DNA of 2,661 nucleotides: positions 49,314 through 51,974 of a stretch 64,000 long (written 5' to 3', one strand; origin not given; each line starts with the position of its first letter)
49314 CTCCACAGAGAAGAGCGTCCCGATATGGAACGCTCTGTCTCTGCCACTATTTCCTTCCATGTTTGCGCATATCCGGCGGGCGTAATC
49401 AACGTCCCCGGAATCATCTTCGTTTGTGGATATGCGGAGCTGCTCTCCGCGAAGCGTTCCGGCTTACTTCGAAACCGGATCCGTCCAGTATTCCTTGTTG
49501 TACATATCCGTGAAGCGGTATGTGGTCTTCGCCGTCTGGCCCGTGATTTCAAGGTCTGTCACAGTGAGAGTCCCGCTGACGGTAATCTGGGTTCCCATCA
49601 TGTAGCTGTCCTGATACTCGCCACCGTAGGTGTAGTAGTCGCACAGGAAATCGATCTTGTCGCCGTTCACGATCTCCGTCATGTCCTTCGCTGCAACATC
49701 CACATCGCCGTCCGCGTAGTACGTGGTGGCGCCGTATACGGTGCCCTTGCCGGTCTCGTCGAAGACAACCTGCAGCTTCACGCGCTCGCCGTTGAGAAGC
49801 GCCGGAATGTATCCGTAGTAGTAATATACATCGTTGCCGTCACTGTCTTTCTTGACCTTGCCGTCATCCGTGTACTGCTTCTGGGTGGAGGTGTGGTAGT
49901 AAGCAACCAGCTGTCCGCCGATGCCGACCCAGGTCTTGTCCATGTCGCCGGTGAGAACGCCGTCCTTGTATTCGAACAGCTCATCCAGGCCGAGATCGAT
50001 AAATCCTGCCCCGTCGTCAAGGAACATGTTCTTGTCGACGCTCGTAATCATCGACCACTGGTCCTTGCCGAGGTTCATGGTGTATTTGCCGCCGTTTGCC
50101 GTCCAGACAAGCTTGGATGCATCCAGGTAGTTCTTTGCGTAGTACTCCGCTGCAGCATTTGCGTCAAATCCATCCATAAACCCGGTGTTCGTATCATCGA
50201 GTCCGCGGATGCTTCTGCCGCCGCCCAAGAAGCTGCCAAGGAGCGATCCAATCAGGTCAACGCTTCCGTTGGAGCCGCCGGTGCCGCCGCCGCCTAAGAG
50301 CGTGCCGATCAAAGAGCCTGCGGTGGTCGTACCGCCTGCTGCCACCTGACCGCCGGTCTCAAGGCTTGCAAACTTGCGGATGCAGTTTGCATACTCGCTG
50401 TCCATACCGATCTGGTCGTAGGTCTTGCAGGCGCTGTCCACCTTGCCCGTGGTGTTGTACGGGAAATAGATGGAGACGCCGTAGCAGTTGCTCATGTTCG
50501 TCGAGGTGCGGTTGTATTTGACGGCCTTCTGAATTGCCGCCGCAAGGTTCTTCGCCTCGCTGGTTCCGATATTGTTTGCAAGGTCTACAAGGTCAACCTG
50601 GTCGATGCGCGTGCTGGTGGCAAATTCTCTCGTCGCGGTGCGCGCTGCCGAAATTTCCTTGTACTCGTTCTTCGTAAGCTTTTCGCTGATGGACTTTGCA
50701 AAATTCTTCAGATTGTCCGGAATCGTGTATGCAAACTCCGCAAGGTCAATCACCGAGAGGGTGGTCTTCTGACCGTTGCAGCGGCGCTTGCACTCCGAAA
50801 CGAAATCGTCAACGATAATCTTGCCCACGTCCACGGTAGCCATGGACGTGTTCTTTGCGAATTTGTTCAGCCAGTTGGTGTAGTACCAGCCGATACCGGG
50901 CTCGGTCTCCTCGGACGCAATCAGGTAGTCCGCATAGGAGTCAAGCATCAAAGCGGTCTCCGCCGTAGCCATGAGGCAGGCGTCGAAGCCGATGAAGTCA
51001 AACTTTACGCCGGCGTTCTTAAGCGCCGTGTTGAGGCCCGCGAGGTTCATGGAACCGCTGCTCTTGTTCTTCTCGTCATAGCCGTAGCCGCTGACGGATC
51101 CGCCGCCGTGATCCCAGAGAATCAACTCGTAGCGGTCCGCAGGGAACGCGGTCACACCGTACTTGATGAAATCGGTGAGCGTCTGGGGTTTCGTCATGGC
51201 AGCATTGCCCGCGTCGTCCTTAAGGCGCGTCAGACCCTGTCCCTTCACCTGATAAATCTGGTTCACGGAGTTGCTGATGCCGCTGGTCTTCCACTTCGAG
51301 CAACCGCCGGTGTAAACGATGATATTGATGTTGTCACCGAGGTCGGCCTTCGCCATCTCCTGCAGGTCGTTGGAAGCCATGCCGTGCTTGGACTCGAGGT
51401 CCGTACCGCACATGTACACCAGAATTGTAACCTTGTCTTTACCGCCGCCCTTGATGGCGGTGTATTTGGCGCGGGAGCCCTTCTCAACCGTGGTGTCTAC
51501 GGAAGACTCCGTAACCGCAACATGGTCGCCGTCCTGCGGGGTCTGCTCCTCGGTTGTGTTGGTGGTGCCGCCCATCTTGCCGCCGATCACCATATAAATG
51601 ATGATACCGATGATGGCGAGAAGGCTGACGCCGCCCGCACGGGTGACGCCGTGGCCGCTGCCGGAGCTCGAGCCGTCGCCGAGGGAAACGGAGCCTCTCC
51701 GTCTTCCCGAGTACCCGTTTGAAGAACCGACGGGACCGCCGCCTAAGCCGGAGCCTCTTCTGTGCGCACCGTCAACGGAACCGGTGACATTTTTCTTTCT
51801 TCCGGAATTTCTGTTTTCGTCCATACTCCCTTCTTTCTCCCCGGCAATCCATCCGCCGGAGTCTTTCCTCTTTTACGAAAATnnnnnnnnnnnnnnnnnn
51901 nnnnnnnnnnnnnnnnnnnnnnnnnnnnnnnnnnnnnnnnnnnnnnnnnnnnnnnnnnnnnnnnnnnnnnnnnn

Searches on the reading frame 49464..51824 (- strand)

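Call 11: search_protein_families(library=pfam, proteins=[window:49464-51824:-])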
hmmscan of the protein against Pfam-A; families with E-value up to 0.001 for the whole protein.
window:49464-51824:- (786 aa): 1 family
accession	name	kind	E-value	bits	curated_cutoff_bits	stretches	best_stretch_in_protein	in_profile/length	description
PF03415.19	Peptidase_C11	-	1.5e-43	150.1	25.8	1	136-436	1-295/359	Clostripain family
